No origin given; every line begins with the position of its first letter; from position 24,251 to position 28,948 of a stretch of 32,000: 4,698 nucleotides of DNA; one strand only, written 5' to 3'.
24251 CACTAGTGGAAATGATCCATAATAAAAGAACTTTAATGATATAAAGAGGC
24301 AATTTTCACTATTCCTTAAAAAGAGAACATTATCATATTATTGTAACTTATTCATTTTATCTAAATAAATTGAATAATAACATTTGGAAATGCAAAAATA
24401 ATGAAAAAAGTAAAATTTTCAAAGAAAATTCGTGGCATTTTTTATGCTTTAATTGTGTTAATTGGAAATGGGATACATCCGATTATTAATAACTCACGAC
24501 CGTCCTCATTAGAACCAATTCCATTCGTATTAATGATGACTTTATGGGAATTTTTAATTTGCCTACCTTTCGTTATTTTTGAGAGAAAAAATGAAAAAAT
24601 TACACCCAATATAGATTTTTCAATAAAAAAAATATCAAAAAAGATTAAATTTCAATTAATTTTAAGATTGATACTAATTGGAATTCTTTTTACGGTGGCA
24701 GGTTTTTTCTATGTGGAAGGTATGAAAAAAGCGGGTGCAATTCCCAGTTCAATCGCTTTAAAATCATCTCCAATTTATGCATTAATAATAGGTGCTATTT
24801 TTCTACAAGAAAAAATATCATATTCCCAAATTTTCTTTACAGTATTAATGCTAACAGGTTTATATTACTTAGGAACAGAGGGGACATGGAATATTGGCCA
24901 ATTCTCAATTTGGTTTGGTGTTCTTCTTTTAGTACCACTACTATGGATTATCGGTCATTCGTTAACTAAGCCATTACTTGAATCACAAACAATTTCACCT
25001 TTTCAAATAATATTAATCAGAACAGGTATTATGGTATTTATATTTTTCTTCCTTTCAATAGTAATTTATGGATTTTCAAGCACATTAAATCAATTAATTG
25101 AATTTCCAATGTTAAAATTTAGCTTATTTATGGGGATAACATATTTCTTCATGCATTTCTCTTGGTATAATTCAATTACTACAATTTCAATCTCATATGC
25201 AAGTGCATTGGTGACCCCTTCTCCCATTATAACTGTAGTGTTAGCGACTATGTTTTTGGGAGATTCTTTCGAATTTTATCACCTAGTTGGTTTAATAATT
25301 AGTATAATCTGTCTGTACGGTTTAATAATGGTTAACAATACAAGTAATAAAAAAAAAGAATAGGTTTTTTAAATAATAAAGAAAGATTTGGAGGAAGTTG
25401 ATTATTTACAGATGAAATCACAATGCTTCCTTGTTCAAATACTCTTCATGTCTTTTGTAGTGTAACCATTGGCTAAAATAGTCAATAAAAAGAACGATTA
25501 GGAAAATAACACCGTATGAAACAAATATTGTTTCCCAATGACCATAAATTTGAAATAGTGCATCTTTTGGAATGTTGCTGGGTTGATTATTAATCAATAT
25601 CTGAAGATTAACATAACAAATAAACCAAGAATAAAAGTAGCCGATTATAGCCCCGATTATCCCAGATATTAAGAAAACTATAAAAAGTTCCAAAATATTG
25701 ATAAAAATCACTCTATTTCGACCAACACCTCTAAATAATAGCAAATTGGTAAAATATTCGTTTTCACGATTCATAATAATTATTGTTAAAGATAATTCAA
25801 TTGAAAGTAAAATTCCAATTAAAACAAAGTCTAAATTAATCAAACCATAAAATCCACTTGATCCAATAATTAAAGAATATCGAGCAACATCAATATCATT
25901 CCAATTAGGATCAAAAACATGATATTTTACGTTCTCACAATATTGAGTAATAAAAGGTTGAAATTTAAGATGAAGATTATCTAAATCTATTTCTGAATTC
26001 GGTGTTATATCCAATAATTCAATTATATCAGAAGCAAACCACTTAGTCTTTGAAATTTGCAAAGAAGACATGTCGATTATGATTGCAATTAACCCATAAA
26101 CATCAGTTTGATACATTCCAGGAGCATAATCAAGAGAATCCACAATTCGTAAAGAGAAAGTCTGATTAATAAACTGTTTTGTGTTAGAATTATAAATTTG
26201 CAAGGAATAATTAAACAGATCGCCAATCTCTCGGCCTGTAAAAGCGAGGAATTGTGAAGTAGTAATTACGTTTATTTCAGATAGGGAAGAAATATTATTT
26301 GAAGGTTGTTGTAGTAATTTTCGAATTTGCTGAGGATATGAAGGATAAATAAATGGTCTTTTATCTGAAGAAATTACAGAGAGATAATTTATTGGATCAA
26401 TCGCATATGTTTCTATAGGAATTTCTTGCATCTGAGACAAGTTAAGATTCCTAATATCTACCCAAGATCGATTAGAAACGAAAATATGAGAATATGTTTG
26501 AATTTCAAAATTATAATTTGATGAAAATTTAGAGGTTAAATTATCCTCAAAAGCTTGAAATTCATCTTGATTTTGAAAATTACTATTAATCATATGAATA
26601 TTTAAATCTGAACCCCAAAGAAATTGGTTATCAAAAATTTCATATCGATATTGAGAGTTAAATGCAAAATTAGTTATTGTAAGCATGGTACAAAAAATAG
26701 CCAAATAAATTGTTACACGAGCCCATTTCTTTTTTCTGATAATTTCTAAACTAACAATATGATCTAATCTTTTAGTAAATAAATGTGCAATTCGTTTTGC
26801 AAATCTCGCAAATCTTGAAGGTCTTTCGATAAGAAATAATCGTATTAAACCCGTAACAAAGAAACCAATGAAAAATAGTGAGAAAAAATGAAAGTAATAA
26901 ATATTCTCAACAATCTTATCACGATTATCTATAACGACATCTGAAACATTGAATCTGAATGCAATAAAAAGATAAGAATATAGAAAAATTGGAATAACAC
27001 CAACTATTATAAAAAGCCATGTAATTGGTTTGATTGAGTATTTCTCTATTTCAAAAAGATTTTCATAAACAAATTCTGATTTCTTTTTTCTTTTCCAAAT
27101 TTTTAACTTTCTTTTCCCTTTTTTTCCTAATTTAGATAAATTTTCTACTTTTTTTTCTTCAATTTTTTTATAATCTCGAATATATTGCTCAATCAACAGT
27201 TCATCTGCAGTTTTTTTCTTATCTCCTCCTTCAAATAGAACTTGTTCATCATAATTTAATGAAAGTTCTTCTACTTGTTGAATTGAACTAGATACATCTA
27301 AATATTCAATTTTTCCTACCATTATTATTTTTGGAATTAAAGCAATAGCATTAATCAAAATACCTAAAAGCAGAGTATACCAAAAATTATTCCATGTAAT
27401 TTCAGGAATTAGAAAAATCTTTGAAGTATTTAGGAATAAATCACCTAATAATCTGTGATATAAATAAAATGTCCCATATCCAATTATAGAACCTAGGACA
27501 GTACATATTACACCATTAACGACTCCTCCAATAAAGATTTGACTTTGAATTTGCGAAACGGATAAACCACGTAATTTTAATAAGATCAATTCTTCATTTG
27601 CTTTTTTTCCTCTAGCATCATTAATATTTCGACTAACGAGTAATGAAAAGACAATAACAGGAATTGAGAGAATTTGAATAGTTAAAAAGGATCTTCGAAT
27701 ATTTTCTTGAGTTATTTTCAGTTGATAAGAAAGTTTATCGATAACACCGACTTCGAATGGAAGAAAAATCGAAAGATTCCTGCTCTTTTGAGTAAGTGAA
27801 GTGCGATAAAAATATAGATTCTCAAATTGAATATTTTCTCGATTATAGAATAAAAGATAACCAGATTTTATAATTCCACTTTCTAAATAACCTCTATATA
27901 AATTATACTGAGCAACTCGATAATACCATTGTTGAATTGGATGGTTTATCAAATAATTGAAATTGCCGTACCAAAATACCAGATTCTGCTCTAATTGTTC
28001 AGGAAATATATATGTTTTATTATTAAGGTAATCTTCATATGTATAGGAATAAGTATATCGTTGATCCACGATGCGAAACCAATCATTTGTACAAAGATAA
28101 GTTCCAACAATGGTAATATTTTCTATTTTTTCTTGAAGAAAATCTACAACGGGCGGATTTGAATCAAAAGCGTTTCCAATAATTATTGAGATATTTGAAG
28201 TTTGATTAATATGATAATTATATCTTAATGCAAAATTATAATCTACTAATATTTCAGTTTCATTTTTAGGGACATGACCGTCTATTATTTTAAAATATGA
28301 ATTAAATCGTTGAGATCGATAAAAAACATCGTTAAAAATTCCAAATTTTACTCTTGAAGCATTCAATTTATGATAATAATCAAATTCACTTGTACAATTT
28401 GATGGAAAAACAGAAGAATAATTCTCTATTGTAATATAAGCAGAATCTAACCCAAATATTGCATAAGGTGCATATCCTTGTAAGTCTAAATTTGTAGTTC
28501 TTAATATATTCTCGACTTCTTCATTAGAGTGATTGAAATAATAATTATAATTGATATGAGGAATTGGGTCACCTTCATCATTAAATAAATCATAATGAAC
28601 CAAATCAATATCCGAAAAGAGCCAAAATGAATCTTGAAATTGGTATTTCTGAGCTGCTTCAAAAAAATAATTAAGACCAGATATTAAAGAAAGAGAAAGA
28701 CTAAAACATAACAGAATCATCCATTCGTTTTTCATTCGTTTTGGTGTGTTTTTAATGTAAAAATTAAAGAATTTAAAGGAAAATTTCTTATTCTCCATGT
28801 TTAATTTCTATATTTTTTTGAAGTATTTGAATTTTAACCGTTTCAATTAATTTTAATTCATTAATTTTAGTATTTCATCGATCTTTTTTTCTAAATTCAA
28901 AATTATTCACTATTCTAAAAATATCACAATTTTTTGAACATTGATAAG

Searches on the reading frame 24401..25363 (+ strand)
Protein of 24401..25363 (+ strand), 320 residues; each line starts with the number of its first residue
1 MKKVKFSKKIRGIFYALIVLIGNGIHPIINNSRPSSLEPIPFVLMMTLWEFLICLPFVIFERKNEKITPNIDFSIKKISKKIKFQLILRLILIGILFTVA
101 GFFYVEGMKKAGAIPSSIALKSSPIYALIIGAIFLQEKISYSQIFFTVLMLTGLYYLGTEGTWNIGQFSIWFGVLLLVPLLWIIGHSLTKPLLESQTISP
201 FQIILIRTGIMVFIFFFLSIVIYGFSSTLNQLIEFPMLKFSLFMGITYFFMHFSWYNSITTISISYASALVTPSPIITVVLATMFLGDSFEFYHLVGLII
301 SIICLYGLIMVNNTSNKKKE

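Call 104: search_protein_families(library=pfam, proteins=[window:24401-25363:+], max_evalue=0.0001)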
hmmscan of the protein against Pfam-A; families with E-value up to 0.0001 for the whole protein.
window:24401-25363:+ (320 aa): 2 families
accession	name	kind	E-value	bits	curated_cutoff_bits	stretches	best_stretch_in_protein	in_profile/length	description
PF00892.27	EamA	-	8.6e-25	88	28.2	2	11-157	2-133/135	EamA-like transporter family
PF03151.22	TPT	-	1.4e-05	25.1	30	0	208-302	35-129/291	Triose-phosphate Transporter family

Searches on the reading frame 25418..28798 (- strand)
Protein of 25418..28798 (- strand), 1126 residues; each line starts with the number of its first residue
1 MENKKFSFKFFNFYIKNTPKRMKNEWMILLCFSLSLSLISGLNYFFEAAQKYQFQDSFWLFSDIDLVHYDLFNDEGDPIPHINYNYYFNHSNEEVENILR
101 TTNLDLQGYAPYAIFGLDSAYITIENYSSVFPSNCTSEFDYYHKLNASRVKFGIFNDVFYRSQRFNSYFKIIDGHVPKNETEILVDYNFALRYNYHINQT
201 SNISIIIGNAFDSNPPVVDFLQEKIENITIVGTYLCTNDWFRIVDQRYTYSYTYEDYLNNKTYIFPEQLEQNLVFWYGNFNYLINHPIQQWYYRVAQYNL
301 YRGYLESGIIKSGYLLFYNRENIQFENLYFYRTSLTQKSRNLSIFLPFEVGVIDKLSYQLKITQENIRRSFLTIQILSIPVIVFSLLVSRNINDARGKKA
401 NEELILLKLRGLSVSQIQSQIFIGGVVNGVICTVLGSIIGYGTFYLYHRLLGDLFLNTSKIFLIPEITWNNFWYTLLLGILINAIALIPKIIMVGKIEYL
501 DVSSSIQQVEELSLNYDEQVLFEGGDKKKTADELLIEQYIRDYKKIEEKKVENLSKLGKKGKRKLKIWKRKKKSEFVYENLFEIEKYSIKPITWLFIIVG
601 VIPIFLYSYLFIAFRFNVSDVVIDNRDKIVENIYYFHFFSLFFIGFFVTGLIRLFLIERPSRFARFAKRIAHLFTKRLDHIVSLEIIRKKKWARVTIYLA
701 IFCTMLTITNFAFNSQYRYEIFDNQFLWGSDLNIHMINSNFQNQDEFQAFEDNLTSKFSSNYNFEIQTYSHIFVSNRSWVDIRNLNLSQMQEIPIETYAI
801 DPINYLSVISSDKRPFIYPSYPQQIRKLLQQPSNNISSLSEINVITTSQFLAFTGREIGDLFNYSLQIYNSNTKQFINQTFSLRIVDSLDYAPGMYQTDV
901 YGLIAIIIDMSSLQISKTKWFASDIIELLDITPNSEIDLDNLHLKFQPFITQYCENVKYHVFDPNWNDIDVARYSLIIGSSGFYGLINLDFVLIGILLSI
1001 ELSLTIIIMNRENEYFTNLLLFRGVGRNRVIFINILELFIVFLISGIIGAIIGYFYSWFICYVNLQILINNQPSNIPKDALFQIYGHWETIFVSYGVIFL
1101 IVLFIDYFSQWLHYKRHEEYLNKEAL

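Call 104: search_protein_families(library=pfam, proteins=[window:25418-28798:-], max_evalue=0.0001)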
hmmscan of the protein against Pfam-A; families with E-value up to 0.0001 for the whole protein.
window:25418-28798:- (1126 aa): 1 family
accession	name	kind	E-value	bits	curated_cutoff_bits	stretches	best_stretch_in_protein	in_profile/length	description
PF02687.27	FtsX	-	3.5e-11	43.6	25.5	2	993-1105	6-107/120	FtsX-like permease C-terminal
